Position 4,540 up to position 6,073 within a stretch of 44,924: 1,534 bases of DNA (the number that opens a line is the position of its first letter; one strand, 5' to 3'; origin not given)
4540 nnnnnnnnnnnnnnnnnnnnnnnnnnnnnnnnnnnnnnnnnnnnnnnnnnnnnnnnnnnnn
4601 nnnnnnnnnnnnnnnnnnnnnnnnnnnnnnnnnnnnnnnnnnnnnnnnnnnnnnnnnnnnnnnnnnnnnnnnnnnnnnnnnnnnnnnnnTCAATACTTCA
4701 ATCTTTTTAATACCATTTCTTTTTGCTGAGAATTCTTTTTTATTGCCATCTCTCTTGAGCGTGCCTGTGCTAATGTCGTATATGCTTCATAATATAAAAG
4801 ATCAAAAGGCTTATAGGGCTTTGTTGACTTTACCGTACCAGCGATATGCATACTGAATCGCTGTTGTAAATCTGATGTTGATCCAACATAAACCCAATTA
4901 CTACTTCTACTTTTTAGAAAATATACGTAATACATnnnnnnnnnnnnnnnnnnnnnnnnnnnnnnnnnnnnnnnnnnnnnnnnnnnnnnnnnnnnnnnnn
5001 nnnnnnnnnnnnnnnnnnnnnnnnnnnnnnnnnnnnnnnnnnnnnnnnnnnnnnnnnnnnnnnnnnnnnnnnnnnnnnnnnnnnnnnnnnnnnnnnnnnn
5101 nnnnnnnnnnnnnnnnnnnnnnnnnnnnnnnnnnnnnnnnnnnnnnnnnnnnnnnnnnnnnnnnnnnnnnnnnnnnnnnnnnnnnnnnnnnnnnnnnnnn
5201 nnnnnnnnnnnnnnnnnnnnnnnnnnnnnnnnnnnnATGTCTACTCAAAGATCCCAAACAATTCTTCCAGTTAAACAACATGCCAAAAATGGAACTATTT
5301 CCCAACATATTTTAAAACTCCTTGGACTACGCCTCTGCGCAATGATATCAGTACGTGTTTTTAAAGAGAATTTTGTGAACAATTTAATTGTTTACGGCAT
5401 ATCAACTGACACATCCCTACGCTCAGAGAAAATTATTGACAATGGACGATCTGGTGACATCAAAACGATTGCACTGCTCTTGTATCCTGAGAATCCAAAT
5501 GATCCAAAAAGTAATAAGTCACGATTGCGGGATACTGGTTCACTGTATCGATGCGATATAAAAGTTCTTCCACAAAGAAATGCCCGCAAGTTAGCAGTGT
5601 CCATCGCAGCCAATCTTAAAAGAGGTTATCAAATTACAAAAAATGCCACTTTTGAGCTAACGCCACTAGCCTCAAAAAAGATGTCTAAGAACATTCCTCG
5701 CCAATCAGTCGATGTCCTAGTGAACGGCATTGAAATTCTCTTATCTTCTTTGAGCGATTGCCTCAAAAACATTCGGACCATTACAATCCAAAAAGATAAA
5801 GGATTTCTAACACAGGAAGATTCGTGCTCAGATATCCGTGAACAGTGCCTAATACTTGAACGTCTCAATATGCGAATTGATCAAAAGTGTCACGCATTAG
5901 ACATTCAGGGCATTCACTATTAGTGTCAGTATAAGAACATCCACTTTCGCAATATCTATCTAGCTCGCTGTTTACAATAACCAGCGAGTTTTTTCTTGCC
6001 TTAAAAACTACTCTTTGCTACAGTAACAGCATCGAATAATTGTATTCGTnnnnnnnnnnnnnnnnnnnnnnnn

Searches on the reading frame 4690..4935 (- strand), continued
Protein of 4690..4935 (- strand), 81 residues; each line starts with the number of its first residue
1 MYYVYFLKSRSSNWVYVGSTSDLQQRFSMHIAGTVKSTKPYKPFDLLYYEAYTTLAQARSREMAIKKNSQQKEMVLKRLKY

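Call 60: search_solved_structures(query=A1, max_evalue=0.01, show_alignments=2)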
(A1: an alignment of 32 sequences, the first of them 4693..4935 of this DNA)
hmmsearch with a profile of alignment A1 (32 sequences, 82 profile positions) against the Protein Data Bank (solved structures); distinct sequences matched with E-value up to 0.01: 10.
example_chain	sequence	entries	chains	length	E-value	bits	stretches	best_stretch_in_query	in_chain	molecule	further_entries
1zg2_A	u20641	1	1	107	1.9e-16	63.3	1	2-75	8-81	Hypothetical UPF0213 protein BH0048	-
1ywl_A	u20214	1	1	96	1.8e-12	50.5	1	2-73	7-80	Hypothetical UPF0213 protein EF2693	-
7cq2_A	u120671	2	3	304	3.7e-06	30.3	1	2-73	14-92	Structure-specific endonuclease subunit SLX1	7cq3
7wme_A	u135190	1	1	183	1.8e-05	28.1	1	7-62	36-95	Structure-specific endonuclease subunit SLX1 homolog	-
7cq4_A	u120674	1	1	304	3.4e-05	27.2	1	2-72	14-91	Structure-specific endonuclease subunit SLX1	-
6seh_C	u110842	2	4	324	6.1e-05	26.4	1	2-32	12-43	Structure-specific endonuclease subunit SLX1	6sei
1mk0_A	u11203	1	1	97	9.3e-05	25.8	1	4-36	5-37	Intron-associated endonuclease 1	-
4xlg_A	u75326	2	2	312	0.0002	24.7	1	2-49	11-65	Structure-specific endonuclease subunit SLX1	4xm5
1yd6_A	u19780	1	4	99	0.0039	20.6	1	5-76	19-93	UvrC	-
1ln0_A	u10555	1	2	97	0.0043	20.5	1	4-36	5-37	intron-associated endonuclease 1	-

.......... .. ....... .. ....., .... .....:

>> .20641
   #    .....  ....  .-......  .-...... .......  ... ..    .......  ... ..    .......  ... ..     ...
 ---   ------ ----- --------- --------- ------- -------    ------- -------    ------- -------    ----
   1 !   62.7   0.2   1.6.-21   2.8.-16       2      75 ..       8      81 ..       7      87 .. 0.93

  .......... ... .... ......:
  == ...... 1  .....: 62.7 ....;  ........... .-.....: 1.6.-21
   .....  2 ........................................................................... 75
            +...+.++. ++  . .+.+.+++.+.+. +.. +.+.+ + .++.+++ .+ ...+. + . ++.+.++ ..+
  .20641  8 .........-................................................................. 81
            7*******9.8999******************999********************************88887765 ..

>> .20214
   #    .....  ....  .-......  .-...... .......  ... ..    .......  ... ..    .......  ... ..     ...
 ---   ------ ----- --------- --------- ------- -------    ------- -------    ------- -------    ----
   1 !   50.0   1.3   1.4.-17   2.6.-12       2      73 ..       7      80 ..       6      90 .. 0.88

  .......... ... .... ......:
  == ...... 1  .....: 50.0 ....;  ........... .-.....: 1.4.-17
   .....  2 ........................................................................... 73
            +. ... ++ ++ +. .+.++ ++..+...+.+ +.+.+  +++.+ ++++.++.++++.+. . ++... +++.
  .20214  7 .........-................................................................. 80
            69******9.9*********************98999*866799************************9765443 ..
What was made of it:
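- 4690..4935 (-): 81-codon stand-alone GIY-YIG nuclease ORF (UPF0213/Slx1-like, 'KSTK' subclade). Start ATG 4935, stop TGA 4692-4690. PDB profile hits 1zg2, 1ywl and SLX1 (call 60).
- On UPF0213 / YhbQ-like stand-alone GIY-YIG proteins: Profile against PDB: 1zg2 E=1.9e-16 and 1ywl E=1.8e-12, ahead of SLX1, I-TevI and UvrC (call 60).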

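Call 65: find_related_loci(query=A3, collection=viral_contigs, flank=1500)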
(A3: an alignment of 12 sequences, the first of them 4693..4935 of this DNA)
Query A3 (81 aa) in viral_contigs; peptide patterns used: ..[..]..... (x = any residue, [..] = any of these).
1 stretches matched a pattern, but none encodes a relative of the query by tblastn (E <= 1e-3).
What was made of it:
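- Tried and rejected: No relative found with the pattern used (call 65).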

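Call 68: find_encoding_contigs(protein=P0031, flank=1500, max_places=2)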
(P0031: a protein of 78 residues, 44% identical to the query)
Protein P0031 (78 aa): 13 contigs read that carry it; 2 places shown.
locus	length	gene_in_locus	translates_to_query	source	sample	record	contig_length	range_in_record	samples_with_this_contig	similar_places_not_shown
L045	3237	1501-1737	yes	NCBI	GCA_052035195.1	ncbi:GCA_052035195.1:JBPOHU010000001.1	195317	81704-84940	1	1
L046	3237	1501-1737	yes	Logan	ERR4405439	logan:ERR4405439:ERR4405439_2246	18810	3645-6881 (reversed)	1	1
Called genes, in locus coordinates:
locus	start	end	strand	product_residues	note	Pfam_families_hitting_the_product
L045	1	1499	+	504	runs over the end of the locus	PF00493:MCM (faint), PF02463:SMC_N (faint), PF03193:RsgA_GTPase (faint), PF13476:AAA_23 (faint), PF13555:AAA_29 (faint), PF00005:ABC_tran, PF01926:MMR_HSR1 (faint), PF00005:ABC_tran, +3 more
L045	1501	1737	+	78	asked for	PF01541:GIY-YIG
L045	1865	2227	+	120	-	-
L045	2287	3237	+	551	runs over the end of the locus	PF05970:PIF1, PF13245:AAA_19, PF13401:AAA_22, PF13604:AAA_30, PF21530:Pif1_2B_dom (weak), PF14493:HTH_40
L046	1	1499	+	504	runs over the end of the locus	PF00493:MCM (faint), PF02463:SMC_N (faint), PF03193:RsgA_GTPase (faint), PF13476:AAA_23 (faint), PF13555:AAA_29 (faint), PF00005:ABC_tran, PF01926:MMR_HSR1 (faint), PF00005:ABC_tran, +4 more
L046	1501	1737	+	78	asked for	PF01541:GIY-YIG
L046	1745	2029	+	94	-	-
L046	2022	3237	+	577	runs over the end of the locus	PF05970:PIF1, PF13245:AAA_19, PF13401:AAA_22, PF13604:AAA_30, PF21530:Pif1_2B_dom (weak), PF14493:HTH_40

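Call 69: find_encoding_contigs(protein=P0019, flank=1500, max_places=2)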
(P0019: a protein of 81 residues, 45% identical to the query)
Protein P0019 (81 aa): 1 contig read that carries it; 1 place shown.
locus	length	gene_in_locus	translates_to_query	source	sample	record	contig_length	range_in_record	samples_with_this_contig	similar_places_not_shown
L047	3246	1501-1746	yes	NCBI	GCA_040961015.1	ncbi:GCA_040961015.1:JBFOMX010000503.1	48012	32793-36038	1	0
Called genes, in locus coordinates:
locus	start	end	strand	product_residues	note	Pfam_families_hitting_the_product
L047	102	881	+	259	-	PF02096:60KD_IMP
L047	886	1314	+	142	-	PF13083:KH_KhpA-B, PF01424:R3H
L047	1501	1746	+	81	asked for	PF01541:GIY-YIG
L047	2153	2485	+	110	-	PF21531:Rv2175c_wHTH (faint), PF12728:HTH_17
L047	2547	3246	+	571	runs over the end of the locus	-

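Call 71: predict_structure(alignment_id=A1)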
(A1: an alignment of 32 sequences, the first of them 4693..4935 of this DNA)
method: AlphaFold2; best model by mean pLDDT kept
length: 81 residues; sequences in the alignment: 32
mean_pLDDT: 95.4   pTM: 0.83
mean pLDDT of the five models: 95.4, 95.2, 93.1, 92.4, 90.8
residues with pLDDT >= 90: 75; 70-90: 6; 50-70: 0; < 50: 0
segments of 3 or more residues with pLDDT < 50: none
pLDDT, mean of each block of 10 residues (from residue 1): 97 94 98 94 96 98 95 92 82
secondary structure, 60 per line:
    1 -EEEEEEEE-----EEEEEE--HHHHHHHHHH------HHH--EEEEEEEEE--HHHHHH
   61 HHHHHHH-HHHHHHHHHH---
elements in order: E2-9 E15-20 H23-32 E44-52 H55-67 H69-78
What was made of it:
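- On GIY-YIG nuclease superfamily (Pfam PF01541): AlphaFold2 pLDDT 95.4, with elements E2-9, E15-20, H23-32, E44-52, H55-67, H69-78 (call 71).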

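Call 75: fold_search(model_id=the predicted structure, library=pdb)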
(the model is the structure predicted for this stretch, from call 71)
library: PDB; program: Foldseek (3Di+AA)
matches with E <= 10: 212; with E <= 0.001: 1
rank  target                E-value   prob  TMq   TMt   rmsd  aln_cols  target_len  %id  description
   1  1zg2_MODEL_1_A        3.6e-04  1.00  0.59  0.52   7.4        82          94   32  Solution NMR structure of the UPF0213 protein BH0048 from Bacillus halodurans. Northeast Structural Genomics t (released 2005-06-21)
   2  6sei_C                1.3e-02  1.00  0.66  0.22   2.3        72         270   24  Recognition and processing of branched DNA substrates by Slx1-Slx4 nuclease (released 2019-09-25)
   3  7cq3_A                1.8e-02  1.00  0.68  0.20   2.3        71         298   25  Crystal structure of Slx1-Slx4 (released 2021-06-16)
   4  4xlg_A                2.7e-02  1.00  0.66  0.22   3.1        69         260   22  C. glabrata Slx1 in complex with Slx4CCD. (released 2015-03-25)
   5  7cq2_A                3.5e-02  1.00  0.68  0.21   3.0        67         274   24  Crystal structure of Slx1-Slx4 (released 2021-06-16)
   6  4xm5                  5.2e-02  1.00  0.64  0.21   3.8        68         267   24  C. glabrata Slx1. (released 2015-03-25)
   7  7cq4_A                8.2e-02  1.00  0.66  0.20   2.6        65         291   23  Crystal structure of Slx1-Slx4 in complex with 5'flap DNA (released 2021-06-16)
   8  7cq2_B                8.2e-02  0.99  0.60  0.18   4.0        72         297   22  Crystal structure of Slx1-Slx4 (released 2021-06-16)
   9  1ln0_A                1.2e-01  0.80  0.49  0.44   3.8        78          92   23  Structure of the Catalytic Domain of Homing Endonuclease I-TevI (released 2002-10-30)
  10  1mk0                  1.3e-01  0.80  0.49  0.43   4.3        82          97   23  catalytic domain of intron endonuclease I-TevI, E75A mutant (released 2002-10-30)
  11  1ln0_B                2.7e-01  0.82  0.54  0.48   3.3        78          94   22  Structure of the Catalytic Domain of Homing Endonuclease I-TevI (released 2002-10-30)
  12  1yd6_C                3.3e-01  0.80  0.56  0.49   6.4        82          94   22  Crystal structure of the GIY-YIG N-terminal endonuclease domain of UvrC from Bacillus caldotenax (released 2005-03-01)
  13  1yd6_B                5.2e-01  0.69  0.58  0.55   6.5        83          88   25  Crystal structure of the GIY-YIG N-terminal endonuclease domain of UvrC from Bacillus caldotenax (released 2005-03-01)
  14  7qoh_h                8.2e-01  0.51  0.46  0.50   3.6        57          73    7  Unique vertex of the phicrAss001 virion with C5 symmetry imposed (released 2023-03-29)
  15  7qoh_g                8.2e-01  0.13  0.30  0.30   6.8        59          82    7  Unique vertex of the phicrAss001 virion with C5 symmetry imposed (released 2023-03-29)
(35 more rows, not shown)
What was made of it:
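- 4690..4935 (-): AlphaFold2 pLDDT 95.4; Foldseek hits UPF0213, Slx1, I-TevI and UvrC (calls 71, 75).
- On GIY-YIG nuclease superfamily (Pfam PF01541): Foldseek hits are UPF0213, Slx1, the I-TevI catalytic domain and the UvrC N-terminal domain (call 75).
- Closest known: UPF0213 proteins. Same: They are single GIY-YIG domains of similar size (calls 60, 75).
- The closest structural relatives include Slx1, which cuts branched DNA (calls 60, 75).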

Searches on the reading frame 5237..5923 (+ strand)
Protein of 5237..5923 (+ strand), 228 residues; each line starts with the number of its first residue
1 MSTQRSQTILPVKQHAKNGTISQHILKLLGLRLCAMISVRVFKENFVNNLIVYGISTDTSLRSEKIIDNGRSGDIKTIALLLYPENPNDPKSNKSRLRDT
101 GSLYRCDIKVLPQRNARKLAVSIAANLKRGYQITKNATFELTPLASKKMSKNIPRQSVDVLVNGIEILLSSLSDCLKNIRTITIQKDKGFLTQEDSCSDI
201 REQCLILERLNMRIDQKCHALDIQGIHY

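Call 6: search_protein_families(library=pfam, proteins=[window:5237-5923:+], max_evalue=0.01)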
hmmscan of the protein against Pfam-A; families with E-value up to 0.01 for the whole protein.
window:5237-5923:+ (228 aa): 0 families

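Call 45: find_homologous_proteins(query=window:5237-5920:+)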
Query window:5237-5920:+ (228 aa): 1 proteins with E <= 0.001 among 345 candidates.
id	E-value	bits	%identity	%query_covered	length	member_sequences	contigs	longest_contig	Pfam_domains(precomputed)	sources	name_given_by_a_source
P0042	9.3e-140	481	98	100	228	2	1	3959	-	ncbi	-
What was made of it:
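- Tried and rejected: The 228-aa neighbour has only a conspecific homologue (call 45; I had meant to query purH in that call).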
